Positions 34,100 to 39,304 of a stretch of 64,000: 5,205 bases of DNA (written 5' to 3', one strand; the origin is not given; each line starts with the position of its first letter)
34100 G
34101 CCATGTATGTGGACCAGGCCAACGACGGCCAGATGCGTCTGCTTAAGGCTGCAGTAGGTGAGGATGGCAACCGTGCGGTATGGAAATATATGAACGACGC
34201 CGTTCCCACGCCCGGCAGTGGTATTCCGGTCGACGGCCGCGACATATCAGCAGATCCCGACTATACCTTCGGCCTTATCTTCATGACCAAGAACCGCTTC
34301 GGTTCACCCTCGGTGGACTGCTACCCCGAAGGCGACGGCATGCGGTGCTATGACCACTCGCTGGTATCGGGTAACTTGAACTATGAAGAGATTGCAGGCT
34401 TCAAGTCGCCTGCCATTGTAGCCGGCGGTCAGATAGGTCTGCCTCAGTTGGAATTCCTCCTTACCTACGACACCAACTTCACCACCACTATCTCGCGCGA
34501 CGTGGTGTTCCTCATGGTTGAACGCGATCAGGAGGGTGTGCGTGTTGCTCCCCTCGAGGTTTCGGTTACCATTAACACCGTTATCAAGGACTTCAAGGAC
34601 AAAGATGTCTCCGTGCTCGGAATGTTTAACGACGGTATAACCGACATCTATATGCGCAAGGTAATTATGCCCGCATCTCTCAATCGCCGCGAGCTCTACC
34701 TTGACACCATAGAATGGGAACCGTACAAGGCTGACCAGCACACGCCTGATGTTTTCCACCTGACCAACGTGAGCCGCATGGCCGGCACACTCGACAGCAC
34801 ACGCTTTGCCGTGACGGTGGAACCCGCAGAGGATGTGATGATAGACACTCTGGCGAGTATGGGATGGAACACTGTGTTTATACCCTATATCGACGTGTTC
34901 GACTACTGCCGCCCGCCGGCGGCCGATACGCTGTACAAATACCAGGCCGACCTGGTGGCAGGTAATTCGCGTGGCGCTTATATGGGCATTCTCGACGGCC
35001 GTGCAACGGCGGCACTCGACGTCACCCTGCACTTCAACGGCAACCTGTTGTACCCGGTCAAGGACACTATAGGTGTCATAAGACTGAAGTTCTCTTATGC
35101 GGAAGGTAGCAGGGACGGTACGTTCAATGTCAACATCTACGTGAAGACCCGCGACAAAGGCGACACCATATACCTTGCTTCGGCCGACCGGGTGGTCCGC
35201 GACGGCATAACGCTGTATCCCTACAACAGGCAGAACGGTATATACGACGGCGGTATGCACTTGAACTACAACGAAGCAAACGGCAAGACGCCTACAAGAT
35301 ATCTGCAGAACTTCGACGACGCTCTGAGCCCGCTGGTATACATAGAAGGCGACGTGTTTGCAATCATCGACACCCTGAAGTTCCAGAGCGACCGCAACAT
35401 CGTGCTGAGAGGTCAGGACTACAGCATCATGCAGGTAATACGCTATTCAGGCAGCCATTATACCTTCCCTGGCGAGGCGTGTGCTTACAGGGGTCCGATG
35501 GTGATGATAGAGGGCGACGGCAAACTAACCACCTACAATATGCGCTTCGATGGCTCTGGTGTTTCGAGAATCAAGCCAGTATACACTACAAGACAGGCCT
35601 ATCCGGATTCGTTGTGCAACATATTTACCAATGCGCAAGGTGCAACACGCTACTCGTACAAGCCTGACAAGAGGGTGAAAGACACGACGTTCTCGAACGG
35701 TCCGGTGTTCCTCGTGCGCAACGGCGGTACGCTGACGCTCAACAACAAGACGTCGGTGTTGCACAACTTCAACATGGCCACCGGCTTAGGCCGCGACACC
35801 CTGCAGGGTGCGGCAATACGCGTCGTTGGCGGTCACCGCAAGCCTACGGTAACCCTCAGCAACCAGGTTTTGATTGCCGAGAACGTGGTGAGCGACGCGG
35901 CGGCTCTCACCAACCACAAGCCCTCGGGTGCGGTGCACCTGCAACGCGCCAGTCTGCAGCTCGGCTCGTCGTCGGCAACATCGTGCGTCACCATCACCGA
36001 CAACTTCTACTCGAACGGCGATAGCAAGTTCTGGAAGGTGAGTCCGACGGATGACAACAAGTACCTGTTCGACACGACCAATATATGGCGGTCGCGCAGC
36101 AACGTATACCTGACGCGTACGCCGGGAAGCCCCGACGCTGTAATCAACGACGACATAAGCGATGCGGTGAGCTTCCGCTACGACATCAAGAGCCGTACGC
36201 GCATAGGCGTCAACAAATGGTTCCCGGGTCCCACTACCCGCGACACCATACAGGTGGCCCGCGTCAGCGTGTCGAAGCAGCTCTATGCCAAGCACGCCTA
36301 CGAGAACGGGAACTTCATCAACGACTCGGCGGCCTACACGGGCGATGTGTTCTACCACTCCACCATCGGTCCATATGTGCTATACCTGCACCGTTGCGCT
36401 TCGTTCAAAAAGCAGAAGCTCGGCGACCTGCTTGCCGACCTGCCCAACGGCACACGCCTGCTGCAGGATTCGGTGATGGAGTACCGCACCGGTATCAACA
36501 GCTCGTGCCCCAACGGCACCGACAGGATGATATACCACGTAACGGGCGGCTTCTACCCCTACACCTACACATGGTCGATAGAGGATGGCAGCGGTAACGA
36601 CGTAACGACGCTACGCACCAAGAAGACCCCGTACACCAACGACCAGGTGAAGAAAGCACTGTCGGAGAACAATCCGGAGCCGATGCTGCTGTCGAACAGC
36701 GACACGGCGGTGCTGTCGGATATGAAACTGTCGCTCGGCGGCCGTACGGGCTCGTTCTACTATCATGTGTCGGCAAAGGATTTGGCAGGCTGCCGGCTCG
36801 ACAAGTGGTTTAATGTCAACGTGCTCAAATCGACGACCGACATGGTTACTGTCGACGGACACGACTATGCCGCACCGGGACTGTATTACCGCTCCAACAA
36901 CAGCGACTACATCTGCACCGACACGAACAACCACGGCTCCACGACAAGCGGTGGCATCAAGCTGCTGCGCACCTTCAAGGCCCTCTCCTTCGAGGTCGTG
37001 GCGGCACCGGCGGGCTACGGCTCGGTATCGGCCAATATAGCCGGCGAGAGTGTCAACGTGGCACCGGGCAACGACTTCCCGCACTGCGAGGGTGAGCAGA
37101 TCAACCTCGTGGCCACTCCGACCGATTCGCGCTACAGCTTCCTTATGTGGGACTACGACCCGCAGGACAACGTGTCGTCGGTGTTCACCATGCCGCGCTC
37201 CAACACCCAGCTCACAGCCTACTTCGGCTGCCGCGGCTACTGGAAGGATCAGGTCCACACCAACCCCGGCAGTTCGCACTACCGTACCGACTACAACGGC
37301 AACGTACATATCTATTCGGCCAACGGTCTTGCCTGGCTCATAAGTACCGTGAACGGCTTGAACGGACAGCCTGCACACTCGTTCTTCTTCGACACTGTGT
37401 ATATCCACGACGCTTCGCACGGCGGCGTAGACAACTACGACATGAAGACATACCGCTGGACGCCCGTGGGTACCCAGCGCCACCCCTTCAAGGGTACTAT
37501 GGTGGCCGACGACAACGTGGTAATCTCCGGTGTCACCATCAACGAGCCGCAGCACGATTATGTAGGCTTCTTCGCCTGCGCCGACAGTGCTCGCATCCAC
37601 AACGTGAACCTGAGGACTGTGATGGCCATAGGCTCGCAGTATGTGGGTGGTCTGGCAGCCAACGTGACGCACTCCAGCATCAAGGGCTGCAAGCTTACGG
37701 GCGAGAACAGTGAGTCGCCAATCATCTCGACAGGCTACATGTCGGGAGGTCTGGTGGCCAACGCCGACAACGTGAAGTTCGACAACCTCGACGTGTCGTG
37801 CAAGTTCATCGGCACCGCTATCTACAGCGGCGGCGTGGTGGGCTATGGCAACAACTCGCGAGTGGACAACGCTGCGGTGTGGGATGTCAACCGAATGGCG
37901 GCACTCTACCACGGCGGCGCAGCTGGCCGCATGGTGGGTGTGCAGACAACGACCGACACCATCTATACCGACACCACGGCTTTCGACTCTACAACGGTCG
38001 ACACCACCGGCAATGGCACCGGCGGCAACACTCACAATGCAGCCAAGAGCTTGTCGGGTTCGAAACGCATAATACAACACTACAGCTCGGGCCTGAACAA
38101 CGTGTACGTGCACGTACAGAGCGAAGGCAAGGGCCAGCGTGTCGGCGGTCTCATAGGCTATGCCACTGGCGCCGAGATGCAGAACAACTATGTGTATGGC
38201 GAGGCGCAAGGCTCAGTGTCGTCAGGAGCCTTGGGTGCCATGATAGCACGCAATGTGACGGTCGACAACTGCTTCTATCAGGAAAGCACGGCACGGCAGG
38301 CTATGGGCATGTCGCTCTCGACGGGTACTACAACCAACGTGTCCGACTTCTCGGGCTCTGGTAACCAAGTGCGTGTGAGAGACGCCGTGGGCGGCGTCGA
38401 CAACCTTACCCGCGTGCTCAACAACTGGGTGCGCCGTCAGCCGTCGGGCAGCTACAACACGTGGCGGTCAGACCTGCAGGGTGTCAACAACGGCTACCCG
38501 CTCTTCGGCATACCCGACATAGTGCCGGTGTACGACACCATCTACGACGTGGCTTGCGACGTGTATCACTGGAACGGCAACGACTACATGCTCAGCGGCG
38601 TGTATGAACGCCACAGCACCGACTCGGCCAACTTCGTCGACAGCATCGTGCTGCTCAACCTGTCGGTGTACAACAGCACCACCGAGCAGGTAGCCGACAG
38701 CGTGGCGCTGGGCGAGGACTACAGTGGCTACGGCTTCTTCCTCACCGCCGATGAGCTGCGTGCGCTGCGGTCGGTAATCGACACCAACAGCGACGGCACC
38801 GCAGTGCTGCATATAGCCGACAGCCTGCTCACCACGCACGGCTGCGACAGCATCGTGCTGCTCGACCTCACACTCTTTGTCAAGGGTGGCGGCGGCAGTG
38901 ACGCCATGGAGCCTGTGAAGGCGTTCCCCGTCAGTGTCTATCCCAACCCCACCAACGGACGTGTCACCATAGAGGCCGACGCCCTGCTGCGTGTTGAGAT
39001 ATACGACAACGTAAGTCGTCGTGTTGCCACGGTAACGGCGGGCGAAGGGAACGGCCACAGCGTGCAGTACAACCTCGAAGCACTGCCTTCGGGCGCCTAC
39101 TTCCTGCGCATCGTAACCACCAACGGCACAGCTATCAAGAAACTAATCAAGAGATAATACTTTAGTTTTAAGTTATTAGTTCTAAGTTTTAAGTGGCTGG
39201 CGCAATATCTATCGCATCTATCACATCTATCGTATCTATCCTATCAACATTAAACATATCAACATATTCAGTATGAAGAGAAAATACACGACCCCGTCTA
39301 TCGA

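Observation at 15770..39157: Intact 23.4-kb gene for a 7,795-aa T9SS-sorted giant surface protein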

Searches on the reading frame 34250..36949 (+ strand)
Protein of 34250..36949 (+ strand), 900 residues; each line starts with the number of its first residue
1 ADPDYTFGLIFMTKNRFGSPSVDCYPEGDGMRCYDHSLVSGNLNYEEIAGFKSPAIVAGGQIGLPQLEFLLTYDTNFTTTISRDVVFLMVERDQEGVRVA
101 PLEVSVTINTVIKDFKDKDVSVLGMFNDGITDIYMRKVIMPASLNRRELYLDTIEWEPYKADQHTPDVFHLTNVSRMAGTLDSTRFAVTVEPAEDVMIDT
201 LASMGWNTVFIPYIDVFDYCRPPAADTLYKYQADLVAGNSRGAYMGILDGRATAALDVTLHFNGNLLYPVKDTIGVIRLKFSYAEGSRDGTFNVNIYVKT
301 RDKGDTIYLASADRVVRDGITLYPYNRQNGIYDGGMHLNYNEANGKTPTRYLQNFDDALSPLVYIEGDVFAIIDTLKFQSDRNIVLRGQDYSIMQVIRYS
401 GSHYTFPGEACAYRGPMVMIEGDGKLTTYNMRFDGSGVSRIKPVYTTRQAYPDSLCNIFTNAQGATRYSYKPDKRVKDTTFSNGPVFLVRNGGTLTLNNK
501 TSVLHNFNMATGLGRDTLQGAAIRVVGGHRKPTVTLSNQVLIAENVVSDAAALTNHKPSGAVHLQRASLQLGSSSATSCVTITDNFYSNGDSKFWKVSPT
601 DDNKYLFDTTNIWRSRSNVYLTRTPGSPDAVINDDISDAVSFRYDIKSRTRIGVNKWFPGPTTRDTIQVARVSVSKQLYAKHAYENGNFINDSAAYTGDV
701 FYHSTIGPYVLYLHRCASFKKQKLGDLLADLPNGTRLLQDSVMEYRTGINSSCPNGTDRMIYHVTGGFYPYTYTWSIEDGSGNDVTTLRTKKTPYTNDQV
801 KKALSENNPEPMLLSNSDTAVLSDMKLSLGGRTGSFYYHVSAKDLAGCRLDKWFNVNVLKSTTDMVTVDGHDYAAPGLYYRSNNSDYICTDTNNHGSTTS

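Call 7: search_protein_families(library=pfam, proteins=[window:34250-36949:+], max_evalue=5)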
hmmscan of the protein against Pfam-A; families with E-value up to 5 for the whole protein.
window:34250-36949:+ (900 aa): 1 family
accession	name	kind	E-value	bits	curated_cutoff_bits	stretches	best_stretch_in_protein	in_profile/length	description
PF06462.18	Hyd_WA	-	0.11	12.8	21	1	745-758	13-26/30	Propeller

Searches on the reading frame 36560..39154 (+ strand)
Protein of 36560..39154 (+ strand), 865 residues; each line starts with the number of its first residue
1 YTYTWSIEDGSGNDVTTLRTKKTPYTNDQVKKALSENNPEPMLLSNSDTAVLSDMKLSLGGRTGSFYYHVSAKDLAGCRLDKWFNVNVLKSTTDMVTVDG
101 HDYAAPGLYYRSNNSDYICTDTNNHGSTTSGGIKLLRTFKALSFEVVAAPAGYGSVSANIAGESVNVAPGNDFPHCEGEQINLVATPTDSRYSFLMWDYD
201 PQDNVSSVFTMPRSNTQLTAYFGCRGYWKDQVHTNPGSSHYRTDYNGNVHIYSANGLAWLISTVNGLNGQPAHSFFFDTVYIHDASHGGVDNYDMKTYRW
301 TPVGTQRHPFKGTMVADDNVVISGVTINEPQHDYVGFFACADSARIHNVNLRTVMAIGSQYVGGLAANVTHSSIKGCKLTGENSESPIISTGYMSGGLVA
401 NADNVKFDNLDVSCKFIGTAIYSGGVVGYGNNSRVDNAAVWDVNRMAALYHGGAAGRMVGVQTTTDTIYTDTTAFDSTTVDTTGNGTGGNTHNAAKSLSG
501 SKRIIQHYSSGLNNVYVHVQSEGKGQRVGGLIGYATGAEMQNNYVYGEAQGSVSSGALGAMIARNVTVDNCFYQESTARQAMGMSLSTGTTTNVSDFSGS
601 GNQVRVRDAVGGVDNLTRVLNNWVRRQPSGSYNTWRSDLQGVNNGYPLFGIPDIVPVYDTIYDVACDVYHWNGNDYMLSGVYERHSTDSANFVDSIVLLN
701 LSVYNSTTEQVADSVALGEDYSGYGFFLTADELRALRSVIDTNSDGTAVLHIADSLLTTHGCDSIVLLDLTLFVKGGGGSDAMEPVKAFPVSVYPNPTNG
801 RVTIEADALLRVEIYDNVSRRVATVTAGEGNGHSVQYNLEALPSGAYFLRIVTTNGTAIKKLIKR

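Call 7: search_protein_families(library=pfam, proteins=[window:36560-39154:+], max_evalue=5)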
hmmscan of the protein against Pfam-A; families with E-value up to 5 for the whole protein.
window:36560-39154:+ (865 aa): 3 families
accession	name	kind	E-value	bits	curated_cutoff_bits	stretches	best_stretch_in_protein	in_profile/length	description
PF18962.6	Por_Secre_tail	-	1.5e-11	44.9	27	1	793-863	1-74/75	Secretion system C-terminal sorting domain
PF07581.17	Glug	-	1.3e-05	25.7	20.5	2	358-381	1-25/28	The GLUG motif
PF18998.6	Flg_new_2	-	5e-05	23.6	23.6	1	174-222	19-69/73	Divergent InlB B-repeat domain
